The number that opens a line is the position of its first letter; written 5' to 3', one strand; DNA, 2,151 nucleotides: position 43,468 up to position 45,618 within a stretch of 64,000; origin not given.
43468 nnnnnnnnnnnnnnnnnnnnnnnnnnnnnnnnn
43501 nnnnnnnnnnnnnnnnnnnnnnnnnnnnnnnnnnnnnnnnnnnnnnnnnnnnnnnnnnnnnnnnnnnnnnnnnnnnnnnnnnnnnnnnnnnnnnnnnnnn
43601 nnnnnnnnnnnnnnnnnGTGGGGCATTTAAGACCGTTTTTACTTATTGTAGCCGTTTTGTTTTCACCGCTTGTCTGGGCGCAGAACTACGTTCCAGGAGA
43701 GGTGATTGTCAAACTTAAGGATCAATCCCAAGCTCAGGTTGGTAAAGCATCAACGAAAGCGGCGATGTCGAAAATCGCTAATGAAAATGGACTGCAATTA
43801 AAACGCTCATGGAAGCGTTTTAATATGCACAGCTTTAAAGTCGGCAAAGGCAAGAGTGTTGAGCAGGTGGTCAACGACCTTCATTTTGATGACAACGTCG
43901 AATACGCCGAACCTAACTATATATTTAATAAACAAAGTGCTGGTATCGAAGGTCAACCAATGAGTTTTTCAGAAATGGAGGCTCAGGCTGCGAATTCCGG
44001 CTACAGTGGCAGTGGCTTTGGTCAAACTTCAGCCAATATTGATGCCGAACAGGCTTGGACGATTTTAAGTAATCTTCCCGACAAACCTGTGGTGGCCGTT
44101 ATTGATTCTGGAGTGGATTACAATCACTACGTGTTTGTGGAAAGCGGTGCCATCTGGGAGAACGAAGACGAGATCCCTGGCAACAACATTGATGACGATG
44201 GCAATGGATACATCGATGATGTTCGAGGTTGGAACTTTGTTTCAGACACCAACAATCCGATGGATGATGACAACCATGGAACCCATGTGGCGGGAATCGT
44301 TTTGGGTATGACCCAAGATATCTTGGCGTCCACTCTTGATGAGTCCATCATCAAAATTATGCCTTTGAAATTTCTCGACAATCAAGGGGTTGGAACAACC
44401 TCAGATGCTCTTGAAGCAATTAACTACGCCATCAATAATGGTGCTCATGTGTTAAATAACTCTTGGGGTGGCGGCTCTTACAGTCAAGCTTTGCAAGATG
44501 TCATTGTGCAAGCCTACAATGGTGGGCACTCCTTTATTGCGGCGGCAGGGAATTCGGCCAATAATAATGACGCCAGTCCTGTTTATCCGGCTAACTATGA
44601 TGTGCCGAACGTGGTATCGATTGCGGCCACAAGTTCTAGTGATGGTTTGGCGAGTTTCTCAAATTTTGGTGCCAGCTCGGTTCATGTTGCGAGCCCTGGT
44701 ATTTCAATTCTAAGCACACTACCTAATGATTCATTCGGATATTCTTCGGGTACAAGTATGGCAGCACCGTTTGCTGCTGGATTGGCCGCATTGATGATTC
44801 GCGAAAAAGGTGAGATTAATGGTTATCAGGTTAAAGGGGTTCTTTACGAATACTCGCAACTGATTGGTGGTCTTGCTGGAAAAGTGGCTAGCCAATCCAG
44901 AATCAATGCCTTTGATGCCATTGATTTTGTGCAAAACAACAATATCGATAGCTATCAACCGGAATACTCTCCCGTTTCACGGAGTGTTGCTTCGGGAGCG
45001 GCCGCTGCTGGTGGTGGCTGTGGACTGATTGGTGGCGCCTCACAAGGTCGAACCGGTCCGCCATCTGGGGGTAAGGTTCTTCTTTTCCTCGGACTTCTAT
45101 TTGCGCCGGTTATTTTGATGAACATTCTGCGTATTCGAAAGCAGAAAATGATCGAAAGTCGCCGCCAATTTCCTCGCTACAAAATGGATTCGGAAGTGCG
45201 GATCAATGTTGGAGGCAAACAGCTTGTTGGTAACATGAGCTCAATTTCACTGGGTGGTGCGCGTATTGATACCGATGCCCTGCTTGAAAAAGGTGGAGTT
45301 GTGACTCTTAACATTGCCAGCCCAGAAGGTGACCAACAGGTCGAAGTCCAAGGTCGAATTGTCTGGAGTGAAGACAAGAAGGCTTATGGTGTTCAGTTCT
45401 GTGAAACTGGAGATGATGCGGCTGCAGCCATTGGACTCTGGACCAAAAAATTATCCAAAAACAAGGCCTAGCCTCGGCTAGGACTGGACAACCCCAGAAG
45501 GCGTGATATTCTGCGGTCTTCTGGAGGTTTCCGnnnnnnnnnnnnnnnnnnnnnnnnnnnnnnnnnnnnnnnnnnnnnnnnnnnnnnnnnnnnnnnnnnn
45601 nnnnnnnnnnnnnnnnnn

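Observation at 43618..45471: Secreted subtilase fused through a single TM helix to a cytoplasmic PilZ-like (c-di-GMP receptor) domain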

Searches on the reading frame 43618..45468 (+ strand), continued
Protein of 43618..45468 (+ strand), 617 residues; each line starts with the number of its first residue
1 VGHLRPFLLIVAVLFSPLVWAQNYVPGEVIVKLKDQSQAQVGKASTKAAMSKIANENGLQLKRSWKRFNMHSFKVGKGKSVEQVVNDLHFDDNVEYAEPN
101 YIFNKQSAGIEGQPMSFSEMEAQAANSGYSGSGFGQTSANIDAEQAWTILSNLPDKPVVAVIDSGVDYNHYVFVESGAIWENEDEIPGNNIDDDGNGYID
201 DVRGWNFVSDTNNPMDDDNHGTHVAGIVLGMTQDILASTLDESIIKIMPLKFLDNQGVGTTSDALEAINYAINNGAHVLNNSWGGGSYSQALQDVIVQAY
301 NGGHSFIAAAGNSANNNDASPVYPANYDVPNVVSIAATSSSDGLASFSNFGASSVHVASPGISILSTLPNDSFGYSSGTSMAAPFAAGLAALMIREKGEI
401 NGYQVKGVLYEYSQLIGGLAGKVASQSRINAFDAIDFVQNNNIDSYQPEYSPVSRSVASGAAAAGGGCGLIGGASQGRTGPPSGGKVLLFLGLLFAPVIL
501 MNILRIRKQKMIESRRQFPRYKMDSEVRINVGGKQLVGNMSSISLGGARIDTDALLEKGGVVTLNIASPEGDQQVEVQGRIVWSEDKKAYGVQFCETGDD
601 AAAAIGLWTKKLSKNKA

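Call 49: fold_search(model_id=the predicted structure, library=pdb)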
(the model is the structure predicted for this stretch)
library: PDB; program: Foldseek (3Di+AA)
matches with E <= 10: 1010; with E <= 0.001: 313
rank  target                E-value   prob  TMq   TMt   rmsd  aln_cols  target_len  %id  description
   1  3vv3_A                3.1e-25  1.00  0.44  0.80   3.0       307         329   42  Crystal structure of deseasin MCP-01 from Pseudoalteromonas sp. SM9913 (released 2013-08-07)
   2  8pol_B                7.6e-23  1.00  0.52  0.66  11.8       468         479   22  Crystal structure of Plasmodium falciparum Sub1 protease (released 2024-03-06)
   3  3whi_B                1.2e-22  1.00  0.45  0.76   5.9       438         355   26  Crystal structure of unautoprocessed form of IS1-inserted Pro-subtilisin E (released 2013-12-25)
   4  3whi_A                2.0e-22  1.00  0.47  0.79   6.1       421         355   27  Crystal structure of unautoprocessed form of IS1-inserted Pro-subtilisin E (released 2013-12-25)
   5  4tr2_A                4.6e-22  1.00  0.53  0.68   7.7       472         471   20  Crystal structure of PvSUB1 (released 2014-09-17)
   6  4tr2_B                5.1e-22  1.00  0.52  0.67   7.9       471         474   20  Crystal structure of PvSUB1 (released 2014-09-17)
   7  8pol_A                5.7e-22  1.00  0.52  0.66  10.3       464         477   22  Crystal structure of Plasmodium falciparum Sub1 protease (released 2024-03-06)
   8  3vhq                  8.0e-20  1.00  0.44  0.69   6.7       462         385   23  Crystal structure of the Ca6 site mutant of Pro-SA-subtilisin (released 2012-07-11)
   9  3wiu_C                1.3e-19  1.00  0.45  0.68   6.8       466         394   23  Crystal structure of Pro-S324A/L349A (released 2014-10-01)
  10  2e1p                  3.5e-19  1.00  0.45  0.68   6.4       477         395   22  Crystal structure of pro-Tk-subtilisin (released 2007-01-16)
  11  2zwo_A                4.6e-19  1.00  0.44  0.66   6.9       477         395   24  Crystal structure of Ca2 site mutant of Pro-S324A (released 2009-06-23)
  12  1r6v                  4.6e-19  1.00  0.49  0.45  20.8       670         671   17  Crystal structure of fervidolysin from Fervidobacterium pennivorans, a keratinolytic enzyme related to subtilisin (released 2004-10-19)
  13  2zwp_B                4.9e-19  1.00  0.45  0.69   6.6       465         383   23  Crystal structure of Ca3 site mutant of Pro-S324A (released 2009-06-23)
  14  3wiv_A                5.7e-19  1.00  0.44  0.68   6.6       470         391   24  Crystal structure of Pro-S324A/D356A (released 2014-10-01)
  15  2z2z                  6.4e-19  1.00  0.46  0.70   6.0       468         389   23  Crystal structure of unautoprocessed form of Tk-subtilisin soaked by 10mM CaCl2 (released 2007-12-04)
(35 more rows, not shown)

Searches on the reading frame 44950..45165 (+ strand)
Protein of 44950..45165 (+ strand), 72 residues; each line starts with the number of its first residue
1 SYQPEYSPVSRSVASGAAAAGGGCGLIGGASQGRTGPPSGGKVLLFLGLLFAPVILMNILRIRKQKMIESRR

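Call 18: search_protein_families(library=ncbifam, proteins=[window:44950-45165:+], max_evalue=10)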
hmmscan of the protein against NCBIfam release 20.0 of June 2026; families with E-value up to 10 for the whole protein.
seq(72 aa): 0 families
